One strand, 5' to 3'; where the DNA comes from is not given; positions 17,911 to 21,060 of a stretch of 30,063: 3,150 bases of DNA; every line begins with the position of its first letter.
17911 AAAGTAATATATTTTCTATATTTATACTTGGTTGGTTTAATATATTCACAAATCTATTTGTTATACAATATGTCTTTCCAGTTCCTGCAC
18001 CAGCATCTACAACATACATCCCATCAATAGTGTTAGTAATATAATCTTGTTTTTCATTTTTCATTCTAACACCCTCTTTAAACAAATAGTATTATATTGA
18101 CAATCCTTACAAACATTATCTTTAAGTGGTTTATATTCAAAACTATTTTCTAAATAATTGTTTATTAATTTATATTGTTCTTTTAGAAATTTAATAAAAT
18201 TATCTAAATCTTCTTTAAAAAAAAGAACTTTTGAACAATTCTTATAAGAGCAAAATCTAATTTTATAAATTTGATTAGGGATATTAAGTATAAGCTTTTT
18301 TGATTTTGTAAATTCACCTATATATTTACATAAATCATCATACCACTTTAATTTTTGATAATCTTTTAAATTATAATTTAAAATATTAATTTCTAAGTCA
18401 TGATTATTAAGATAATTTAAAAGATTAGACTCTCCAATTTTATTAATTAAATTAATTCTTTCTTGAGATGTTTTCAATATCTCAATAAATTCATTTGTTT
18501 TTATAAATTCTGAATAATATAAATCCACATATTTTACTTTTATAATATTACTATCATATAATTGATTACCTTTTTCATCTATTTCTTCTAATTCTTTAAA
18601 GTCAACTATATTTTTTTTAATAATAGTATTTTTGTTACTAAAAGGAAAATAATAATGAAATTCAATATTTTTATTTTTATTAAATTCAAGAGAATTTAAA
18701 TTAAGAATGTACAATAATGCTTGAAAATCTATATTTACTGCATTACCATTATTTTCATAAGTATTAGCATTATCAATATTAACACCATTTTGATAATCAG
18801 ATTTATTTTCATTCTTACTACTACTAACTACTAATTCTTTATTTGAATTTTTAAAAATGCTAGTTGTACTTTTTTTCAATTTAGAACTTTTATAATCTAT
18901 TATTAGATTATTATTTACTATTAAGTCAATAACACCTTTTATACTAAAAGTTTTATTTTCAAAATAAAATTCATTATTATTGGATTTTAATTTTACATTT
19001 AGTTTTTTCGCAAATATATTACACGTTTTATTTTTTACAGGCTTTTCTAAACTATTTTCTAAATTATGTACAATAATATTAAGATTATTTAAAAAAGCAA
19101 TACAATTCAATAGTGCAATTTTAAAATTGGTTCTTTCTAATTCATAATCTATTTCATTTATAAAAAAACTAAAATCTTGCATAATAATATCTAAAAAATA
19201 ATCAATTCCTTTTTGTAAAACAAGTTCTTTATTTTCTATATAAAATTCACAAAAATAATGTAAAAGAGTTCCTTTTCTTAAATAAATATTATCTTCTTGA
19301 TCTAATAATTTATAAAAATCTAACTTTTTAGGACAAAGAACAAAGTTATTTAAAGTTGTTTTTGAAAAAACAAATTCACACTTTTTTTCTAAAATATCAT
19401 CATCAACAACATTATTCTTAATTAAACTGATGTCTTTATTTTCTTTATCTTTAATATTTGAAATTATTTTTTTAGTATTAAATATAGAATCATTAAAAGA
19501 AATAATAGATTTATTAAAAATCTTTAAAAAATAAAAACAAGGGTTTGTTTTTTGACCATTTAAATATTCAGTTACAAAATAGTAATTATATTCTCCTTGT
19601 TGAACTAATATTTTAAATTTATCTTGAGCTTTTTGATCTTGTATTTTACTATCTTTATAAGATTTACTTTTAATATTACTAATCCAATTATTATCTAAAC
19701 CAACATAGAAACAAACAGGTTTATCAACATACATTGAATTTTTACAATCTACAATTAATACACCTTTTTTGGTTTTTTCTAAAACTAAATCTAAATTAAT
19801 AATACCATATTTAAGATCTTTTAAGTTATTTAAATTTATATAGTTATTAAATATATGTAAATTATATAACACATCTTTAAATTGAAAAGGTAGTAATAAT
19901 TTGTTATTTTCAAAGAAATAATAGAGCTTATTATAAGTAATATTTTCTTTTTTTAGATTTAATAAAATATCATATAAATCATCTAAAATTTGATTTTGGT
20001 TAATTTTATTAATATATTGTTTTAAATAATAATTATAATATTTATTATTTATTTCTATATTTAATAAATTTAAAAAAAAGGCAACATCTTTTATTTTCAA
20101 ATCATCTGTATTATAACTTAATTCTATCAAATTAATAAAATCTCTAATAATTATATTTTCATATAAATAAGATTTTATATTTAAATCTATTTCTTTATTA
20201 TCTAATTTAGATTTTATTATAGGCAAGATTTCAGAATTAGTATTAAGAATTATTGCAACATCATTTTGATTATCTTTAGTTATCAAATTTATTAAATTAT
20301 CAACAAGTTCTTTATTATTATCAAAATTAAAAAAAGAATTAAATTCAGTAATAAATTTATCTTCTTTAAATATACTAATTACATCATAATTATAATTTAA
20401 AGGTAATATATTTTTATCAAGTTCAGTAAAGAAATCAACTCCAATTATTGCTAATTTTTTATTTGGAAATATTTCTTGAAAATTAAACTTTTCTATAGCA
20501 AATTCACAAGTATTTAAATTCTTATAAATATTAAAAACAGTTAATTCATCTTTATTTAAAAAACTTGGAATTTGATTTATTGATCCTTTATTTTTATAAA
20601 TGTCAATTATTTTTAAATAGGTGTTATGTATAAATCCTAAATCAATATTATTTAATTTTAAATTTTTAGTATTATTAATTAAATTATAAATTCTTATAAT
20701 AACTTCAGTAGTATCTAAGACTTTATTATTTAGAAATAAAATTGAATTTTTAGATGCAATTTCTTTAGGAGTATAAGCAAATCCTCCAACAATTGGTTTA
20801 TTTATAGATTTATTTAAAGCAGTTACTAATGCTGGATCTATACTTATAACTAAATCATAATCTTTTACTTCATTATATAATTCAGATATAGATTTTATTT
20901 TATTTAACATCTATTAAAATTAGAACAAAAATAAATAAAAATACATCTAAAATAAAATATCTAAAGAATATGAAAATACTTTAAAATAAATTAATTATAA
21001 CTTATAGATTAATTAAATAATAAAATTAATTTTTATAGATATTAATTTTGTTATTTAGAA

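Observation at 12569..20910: Five-gene AddB-like / AddA-like / DEDDh exonuclease / orphan / RmuC-like operon in an archaeal-looking genome: candidate undescribed DNA-end-processing or defence module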

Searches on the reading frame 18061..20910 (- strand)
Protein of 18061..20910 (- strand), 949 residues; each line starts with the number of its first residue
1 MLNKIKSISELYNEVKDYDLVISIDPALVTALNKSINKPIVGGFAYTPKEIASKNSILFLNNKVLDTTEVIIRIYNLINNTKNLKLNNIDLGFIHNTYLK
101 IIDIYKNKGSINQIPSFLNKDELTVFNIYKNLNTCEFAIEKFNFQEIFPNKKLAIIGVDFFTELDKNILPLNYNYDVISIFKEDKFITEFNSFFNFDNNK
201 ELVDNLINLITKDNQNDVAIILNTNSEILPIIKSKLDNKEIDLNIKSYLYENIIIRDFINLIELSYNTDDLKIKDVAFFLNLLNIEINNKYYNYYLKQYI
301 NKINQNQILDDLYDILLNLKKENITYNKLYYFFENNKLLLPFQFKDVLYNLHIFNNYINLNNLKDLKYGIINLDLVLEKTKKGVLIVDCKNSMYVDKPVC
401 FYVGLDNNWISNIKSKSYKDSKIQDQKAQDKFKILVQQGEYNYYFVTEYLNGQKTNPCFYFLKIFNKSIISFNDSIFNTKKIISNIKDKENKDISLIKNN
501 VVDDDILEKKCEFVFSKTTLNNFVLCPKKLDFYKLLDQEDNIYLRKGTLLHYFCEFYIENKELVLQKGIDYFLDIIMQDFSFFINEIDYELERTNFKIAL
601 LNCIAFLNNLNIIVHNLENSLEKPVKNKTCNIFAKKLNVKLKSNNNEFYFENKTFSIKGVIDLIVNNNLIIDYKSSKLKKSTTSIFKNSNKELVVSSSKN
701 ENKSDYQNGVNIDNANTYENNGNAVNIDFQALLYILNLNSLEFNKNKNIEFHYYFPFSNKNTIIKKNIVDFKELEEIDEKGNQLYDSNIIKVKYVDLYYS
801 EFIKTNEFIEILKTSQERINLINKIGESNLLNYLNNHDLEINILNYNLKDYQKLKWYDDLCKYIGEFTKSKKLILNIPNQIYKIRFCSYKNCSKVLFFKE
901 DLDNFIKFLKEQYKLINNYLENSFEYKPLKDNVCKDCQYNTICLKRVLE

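Call 4: search_protein_families(library=pfam, proteins=[window:18061-20910:-], max_evalue=0.01)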
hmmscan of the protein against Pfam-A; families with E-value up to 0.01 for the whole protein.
window:18061-20910:- (949 aa): 1 family
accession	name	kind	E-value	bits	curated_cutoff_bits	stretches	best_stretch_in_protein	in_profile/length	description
PF12705.13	PDDEXK_1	-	5.3e-06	27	22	0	645-681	110-152/247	PD-(D/E)XK nuclease superfamily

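Call 5: search_protein_families(library=padloc, proteins=[window:18061-20910:-], max_evalue=0.01)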
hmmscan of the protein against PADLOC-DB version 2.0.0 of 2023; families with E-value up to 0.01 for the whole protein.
window:18061-20910:- (949 aa): 3 families
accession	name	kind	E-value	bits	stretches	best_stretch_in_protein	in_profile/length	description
PDLC01250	Cas4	-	1.1e-05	23.8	0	907-944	132-168/168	"CAS-I,CAS-II,CAS-III,CAS-IV,CAS-V,CAS-VI; acquisition_associated"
PDLC00943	Cas4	-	0.00023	19.2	0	907-944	141-179/180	CRISPR-associated protein Cas4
PDLC01447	Cas4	-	0.00091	17.7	0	515-587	5-72/161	"CAS-I,CAS-II,CAS-III,CAS-IV,CAS-V,CAS-VI; acquisition_associated"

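Call 6: search_protein_families(library=ncbifam, proteins=[window:18061-20910:-], max_evalue=0.01)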
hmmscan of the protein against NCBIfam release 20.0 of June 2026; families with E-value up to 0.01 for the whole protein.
window:18061-20910:- (949 aa): 1 family
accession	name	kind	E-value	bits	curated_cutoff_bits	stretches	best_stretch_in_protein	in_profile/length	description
TIGR00372.1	cas4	equivalog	0.00087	19.2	65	0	907-944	141-179/180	CRISPR-associated protein Cas4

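Call 13: search_solved_structures(query=window:18061-20910:-, max_evalue=10)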
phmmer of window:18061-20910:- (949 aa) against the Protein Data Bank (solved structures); distinct sequences matched with E-value up to 10: 0.

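Call 22: find_homologous_proteins(query=window:18061-20910:-, max_evalue=0.001)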
Query window:18061-20910:- (949 aa): 5 proteins with E <= 0.001 among 8000 candidates.
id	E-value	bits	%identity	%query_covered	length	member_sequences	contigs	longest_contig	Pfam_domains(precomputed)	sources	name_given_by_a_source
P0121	0.0e+0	2015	100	100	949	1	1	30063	PF12705.14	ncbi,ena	-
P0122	0.0e+0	1115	63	73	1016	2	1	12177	-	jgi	jgi:hypothetical protein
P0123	1.1e-131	459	37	87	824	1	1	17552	PF12705.14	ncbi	-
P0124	1.3e-125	439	32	99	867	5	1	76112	PF12705.14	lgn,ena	-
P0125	9.0e-87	311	30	90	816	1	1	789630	PF12705.14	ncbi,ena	-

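Call 23: find_encoding_contigs(protein=P0123, flank=10000, max_places=2)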
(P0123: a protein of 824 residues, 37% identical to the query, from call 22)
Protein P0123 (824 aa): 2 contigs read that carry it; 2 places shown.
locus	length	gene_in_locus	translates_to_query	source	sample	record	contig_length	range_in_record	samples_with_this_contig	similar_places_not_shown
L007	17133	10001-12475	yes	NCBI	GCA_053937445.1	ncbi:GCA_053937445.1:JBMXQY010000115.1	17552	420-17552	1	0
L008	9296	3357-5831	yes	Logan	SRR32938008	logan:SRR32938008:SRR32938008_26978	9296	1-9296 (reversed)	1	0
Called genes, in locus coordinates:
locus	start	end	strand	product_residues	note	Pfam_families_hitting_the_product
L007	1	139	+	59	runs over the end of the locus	-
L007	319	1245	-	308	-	PF19810:HFX_2341_N, PF22665:WHD_DUF6293 (faint)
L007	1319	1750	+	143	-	PF06094:GGACT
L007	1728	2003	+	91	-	PF13230:GATase_4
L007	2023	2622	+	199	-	PF13230:GATase_4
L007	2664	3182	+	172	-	-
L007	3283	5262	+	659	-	-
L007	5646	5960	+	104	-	-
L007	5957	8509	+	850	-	PF28530:DUF8426, PF07728:AAA_5, PF28529:McrB_lid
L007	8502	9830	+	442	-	PF10117:McrBC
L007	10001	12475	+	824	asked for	PF12705:PDDEXK_1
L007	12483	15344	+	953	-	PF00580:UvrD-helicase, PF13245:AAA_19 (faint), PF13361:UvrD_C, PF13538:UvrD_C_2 (faint), PF12705:PDDEXK_1 (weak)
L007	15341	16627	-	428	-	PF13173:AAA_14, PF13635:DUF4143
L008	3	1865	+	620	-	?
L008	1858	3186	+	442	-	PF10117:McrBC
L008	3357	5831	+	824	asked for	PF12705:PDDEXK_1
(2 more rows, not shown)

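Call 24: find_encoding_contigs(protein=P0124, flank=10000, max_places=2)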
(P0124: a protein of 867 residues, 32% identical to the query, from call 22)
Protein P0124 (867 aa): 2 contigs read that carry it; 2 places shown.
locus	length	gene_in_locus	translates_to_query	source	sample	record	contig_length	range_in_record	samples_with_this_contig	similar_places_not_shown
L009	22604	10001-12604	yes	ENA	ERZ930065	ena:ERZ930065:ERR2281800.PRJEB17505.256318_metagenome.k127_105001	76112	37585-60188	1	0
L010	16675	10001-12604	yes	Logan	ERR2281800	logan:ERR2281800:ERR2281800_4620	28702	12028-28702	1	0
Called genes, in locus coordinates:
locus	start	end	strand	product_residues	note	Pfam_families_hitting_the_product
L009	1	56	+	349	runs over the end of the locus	PF13191:AAA_16, PF00931:NB-ARC (weak), PF05729:NACHT, PF13401:AAA_22, PF22703:Cdc6_lid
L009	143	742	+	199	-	PF19810:HFX_2341_N, PF08279:HTH_11 (weak), PF13412:HTH_24 (weak)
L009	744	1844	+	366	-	PF02646:RmuC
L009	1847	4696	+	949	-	PF00176:SNF2-rel_dom, PF13872:AAA_34 (weak), PF00270:DEAD, PF00271:Helicase_C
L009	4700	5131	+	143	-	PF01878:EVE (weak)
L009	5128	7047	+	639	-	PF01555:N6_N4_Mtase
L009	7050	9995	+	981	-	PF04851:ResIII, PF00270:DEAD, PF19778:RE_endonuc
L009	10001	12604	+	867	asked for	PF12705:PDDEXK_1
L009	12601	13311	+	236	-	-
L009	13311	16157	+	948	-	PF00580:UvrD-helicase, PF01443:Viral_helicase1 (faint), PF13245:AAA_19, PF13604:AAA_30 (faint), PF13361:UvrD_C, PF13538:UvrD_C_2 (faint), PF12705:PDDEXK_1 (weak)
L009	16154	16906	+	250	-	-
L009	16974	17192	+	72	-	-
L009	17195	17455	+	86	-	-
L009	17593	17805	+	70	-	-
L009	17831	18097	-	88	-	-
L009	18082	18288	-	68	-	-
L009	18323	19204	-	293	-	PF00589:Phage_integrase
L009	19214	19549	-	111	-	-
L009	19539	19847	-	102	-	PF05066:HARE-HTH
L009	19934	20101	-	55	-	-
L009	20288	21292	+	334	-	PF00589:Phage_integrase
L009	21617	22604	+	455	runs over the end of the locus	PF00171:Aldedh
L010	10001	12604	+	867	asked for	PF12705:PDDEXK_1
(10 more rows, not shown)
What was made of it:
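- Relatives of the AddB/AddA pair sit next to McrBC (L007) and inside an integrase-bearing island with type III R-M, RmuC+SNF2 and EVE (L009) (calls 23, 24).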

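Call 25: find_encoding_contigs(protein=P0125, flank=10000, max_places=2)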
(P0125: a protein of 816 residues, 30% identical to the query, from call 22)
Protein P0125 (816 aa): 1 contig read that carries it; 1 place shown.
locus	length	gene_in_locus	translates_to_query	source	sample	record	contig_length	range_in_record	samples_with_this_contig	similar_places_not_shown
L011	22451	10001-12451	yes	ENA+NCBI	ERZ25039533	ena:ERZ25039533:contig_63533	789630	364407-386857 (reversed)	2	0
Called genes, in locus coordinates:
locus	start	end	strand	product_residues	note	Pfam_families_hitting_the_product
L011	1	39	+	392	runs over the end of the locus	PF00501:AMP-binding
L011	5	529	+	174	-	PF13193:AMP-binding_C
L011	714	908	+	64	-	-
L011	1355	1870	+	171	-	-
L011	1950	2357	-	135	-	PF09933:DUF2165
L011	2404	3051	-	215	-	PF01073:3Beta_HSD, PF01370:Epimerase, PF05368:NmrA, PF16363:GDP_Man_Dehyd (weak), PF13460:NAD_binding_10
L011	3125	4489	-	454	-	PF01569:PAP2, PF22778:VCPO_2nd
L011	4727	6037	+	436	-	PF00890:FAD_binding_2 (weak), PF01134:GIDA, PF01266:DAO (faint), PF07992:Pyr_redox_2, PF12831:FAD_oxidored (weak), PF13738:Pyr_redox_3, PF00070:Pyr_redox, PF02852:Pyr_redox_dim, +2 more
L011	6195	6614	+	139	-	-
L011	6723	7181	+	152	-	PF06103:DUF948 (faint)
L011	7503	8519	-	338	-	PF08240:ADH_N, PF00107:ADH_zinc_N, PF13602:ADH_zinc_N_2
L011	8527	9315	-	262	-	PF03372:Exo_endo_phos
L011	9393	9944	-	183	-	PF05685:Uma2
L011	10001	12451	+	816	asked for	PF12705:PDDEXK_1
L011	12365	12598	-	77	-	-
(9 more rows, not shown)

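Call 29: find_related_loci(query=A2, collection=genome_contigs, flank=10000)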
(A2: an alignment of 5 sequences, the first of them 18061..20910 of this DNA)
Query A2 (949 aa) in genome_contigs; peptide patterns used: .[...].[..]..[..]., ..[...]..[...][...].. (x = any residue, [..] = any of these).
310 stretches matched a pattern; 45 encode a relative of the query (tblastn E <= 1e-3); 44 distinct loci.
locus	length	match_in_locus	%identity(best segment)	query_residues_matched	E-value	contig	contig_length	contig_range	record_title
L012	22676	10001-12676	30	1-944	1e-103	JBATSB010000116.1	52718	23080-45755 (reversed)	MAG: Ignavibacteria bacterium isolate MFD10470_ilm_asm_bin1 k127_132459, whole genome shotgun sequence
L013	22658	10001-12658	29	1-943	1e-101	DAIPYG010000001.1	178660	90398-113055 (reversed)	MAG TPA_asm: Bacteroidota bacterium isolate CTOTU2451 NODE_28_length_178660_cov_6.205689, whole genome shotgun sequence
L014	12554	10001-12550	29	1-917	6e-101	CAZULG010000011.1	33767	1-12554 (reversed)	MAG TPA_asm: uncultured Methanosarcinales archaeon isolate SRP252850_co1_174 genome assembly, contig: NODE_2105_length_3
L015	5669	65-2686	30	1-944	3e-100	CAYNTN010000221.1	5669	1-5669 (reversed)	MAG TPA_asm: uncultured Ignavibacteriaceae bacterium isolate SRP173033_co3_149 genome assembly, contig: NODE_21553_lengt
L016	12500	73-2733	31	1-943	3e-100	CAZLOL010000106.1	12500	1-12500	MAG TPA_asm: uncultured Ignavibacteriaceae bacterium isolate SRP173033_co1_9 genome assembly, contig: NODE_10939_length_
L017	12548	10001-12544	29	1-917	7e-98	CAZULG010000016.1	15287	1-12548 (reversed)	MAG TPA_asm: uncultured Methanosarcinales archaeon isolate SRP252850_co1_174 genome assembly, contig: NODE_7172_length_1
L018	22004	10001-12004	34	1-690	1e-97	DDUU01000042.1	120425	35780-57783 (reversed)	MAG TPA_asm: Ignavibacteria bacterium UBA2330 UBA2330_contig_1851, whole genome shotgun sequence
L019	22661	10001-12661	28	1-943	7e-95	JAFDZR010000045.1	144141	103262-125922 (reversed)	MAG: Bacteroidetes bacterium isolate SZAS-89 BACT-TMP-11__45__length-144141, whole genome shotgun sequence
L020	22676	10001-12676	30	1-944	1e-107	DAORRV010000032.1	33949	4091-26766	MAG TPA_asm: Ignavibacteria bacterium isolate AMR_MDS_5334 NODE_318_length_33949_cov_8.461262, whole genome shotgun sequ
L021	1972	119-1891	33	1-608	5e-91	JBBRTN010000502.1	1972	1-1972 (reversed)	MAG: Ignavibacteria bacterium isolate La2_metabat2.229 La2_metabat2.229_K_279537L1972_cov_9.0000, whole genome shotgun s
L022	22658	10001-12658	30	1-944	5e-102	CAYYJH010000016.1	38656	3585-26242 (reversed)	MAG TPA_asm: uncultured Ignavibacteriaceae bacterium isolate binchicken_co275_506 genome assembly, contig: NODE_1054_len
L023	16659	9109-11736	25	1-943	5e-78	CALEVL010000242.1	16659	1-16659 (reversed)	MAG TPA_asm: uncultured Ignavibacteria bacterium isolate SRR5576004_bin.128_CONCOCT_v1.1_MAG genome assembly, contig: ER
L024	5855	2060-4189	27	1-764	5e-78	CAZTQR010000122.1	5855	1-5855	MAG TPA_asm: uncultured Ignavibacteriaceae bacterium isolate SRP189682_co2_437 genome assembly, contig: NODE_30450_lengt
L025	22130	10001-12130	27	1-764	6e-77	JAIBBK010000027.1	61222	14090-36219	MAG: Ignavibacteria bacterium isolate SSF19 NODE_8660_length_61222_cov_12.030510, whole genome shotgun sequence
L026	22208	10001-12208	29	6-780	1e-72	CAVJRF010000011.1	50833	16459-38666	Eggerthellaceae bacterium isolate H07619-L1_cleanbin_000012 genome assembly, contig: Spades_H07619-L1_contig_338, whole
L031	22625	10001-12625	26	6-947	1e-67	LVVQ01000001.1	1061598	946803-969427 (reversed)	MAG: Candidatus Methanarcanum hacksteinii isolate Mx02 scaffold_1, whole genome shotgun sequence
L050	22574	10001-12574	34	6-944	4e-142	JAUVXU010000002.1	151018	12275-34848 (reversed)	MAG: Methanomicrobia archaeon isolate CSMAG_1224 CSMAG_1224_k141_1182900_length_151018_cov_9.9913, whole genome shotgun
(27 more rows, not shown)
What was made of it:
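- Closest known: AddAB. Different: The host range is largely archaeal plus Ignavibacteria/Bacteroidota (call 29).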

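Call 36: search_protein_families(library=pfam, proteins=[L031:15566-18193:+, L031:9490-9924:+, L031:7601-8926:-, L009:12601-13311:+, L009:16154-16906:+, L009:744-1844:+, L017:9547-9942:+, L031:18340-19500:+], max_evalue=0.01)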
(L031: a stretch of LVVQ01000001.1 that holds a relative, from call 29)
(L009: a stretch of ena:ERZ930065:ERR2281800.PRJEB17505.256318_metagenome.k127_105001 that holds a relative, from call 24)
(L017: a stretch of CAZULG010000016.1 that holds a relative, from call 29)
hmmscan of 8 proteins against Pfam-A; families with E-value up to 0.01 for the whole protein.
L031:15566-18193:+ (875 aa): 4 families
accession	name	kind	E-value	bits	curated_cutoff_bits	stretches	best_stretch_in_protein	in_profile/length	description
PF00122.25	E1-E2_ATPase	-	2.6e-35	122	28.1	1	95-276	3-180/181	E1-E2 ATPase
PF00702.32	Hydrolase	-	6.1e-15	56.5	26.4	1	294-550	2-190/191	haloacid dehalogenase-like hydrolase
PF08282.18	Hydrolase_3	-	9.6e-06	25.9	20.9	1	367-575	56-247/255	haloacid dehalogenase-like hydrolase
PF00690.31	Cation_ATPase_N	-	0.0038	17.3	20.4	0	4-53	19-68/69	Cation transporter/ATPase, N-terminus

L031:9490-9924:+ (144 aa): 4 families
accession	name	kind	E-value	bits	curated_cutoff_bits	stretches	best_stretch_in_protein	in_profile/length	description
PF13240.11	Zn_Ribbon_1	-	0.0014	18.8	25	1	4-22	1-19/23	zinc-ribbon domain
PF18912.6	DZR_2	-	0.0034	17.6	27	1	3-32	8-38/56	Double zinc ribbon domain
PF12773.13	DZR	-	0.0043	17.6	27.3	1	3-27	13-35/45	Double zinc ribbon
PF13248.11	Zn_ribbon_3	-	0.0073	16.2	27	0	4-22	4-22/26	zinc-ribbon domain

L031:7601-8926:- (441 aa): 3 families
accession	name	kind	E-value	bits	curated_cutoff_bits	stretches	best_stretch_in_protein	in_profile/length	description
PF02601.20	Exonuc_VII_L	-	6e-90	302.4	35.9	1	123-434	1-313/315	Exonuclease VII, large subunit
PF13742.12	tRNA_anti_2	-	9.2e-23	80.7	27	1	5-99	1-94/95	OB-fold nucleic acid binding domain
PF01336.31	tRNA_anti-codon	-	9.9e-10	38.7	27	1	27-100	1-73/75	OB-fold nucleic acid binding domain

L009:12601-13311:+ (236 aa): 0 families

L009:16154-16906:+ (250 aa): 0 families

L009:744-1844:+ (366 aa): 3 families
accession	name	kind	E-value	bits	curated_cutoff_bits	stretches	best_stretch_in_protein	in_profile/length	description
PF02646.22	RmuC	-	1e-21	77.8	26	1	108-356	8-266/291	RmuC family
PF13949.11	ALIX_LYPXL_bnd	-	0.00059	19.6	30.8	1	25-166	128-266/295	ALIX V-shaped domain binding to HIV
PF00509.23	Hemagglutinin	-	0.0097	14.8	31.8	0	17-120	350-456/550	Haemagglutinin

L017:9547-9942:+ (131 aa): 2 families
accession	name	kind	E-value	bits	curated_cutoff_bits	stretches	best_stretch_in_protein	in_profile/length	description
PF06419.17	COG6_N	-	0.0017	18.9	27.4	1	61-117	34-90/114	Conserved oligomeric complex COG6, N-terminal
PF06810.17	Phage_scaffold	-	0.0069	16.8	35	1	62-127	13-79/170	Phage capsid assembly scaffolding protein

L031:18340-19500:+ (386 aa): 1 family
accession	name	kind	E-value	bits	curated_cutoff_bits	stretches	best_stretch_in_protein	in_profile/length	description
PF01208.23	URO-D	-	1.1e-22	81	23.9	1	23-367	7-345/346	Uroporphyrinogen decarboxylase (URO-D)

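Call 50: search_solved_structures(query=A3, max_evalue=1, show_alignments=1)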
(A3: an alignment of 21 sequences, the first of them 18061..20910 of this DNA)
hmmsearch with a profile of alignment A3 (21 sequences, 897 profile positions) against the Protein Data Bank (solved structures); distinct sequences matched with E-value up to 1: 1.
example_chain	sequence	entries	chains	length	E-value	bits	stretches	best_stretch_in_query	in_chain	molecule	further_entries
5d73_A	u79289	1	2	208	0.38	12.2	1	92-179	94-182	Glutathione S-transferase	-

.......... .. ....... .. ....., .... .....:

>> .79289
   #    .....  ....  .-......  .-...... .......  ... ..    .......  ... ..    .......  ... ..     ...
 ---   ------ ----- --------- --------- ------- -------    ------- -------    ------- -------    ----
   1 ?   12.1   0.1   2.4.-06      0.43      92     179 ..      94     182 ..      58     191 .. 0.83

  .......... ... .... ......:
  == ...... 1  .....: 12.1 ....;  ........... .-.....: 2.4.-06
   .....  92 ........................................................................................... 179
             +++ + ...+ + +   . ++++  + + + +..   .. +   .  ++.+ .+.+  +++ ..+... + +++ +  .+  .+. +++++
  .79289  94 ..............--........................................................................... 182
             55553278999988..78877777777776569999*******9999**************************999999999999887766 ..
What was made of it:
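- On AddAB helicase-nuclease: There is no PDB profile hit (call 50).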

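Call 57: find_encoding_contigs(protein=P0121, flank=10000, max_places=2)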
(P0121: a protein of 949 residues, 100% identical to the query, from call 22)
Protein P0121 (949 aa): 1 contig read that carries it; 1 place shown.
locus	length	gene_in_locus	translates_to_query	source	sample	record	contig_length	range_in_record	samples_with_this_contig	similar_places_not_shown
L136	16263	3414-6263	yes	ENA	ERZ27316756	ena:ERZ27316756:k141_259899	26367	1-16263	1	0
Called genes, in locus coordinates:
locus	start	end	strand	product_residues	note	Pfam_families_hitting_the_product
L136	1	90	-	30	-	?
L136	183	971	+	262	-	-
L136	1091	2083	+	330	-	-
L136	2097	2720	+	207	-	PF00702:Hydrolase, PF13419:HAD_2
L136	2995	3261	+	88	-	-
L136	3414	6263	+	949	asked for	PF12705:PDDEXK_1 (faint)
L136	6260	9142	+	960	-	PF00580:UvrD-helicase, PF13245:AAA_19, PF13361:UvrD_C, PF13538:UvrD_C_2 (faint)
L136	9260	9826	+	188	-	PF00929:RNase_T, PF13482:RNase_H_2 (faint)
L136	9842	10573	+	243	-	-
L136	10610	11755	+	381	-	-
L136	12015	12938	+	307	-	-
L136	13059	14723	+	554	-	-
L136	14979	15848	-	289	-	PF00892:EamA, PF03151:TPT (faint), PF00892:EamA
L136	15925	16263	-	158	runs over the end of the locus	PF07690:MFS_1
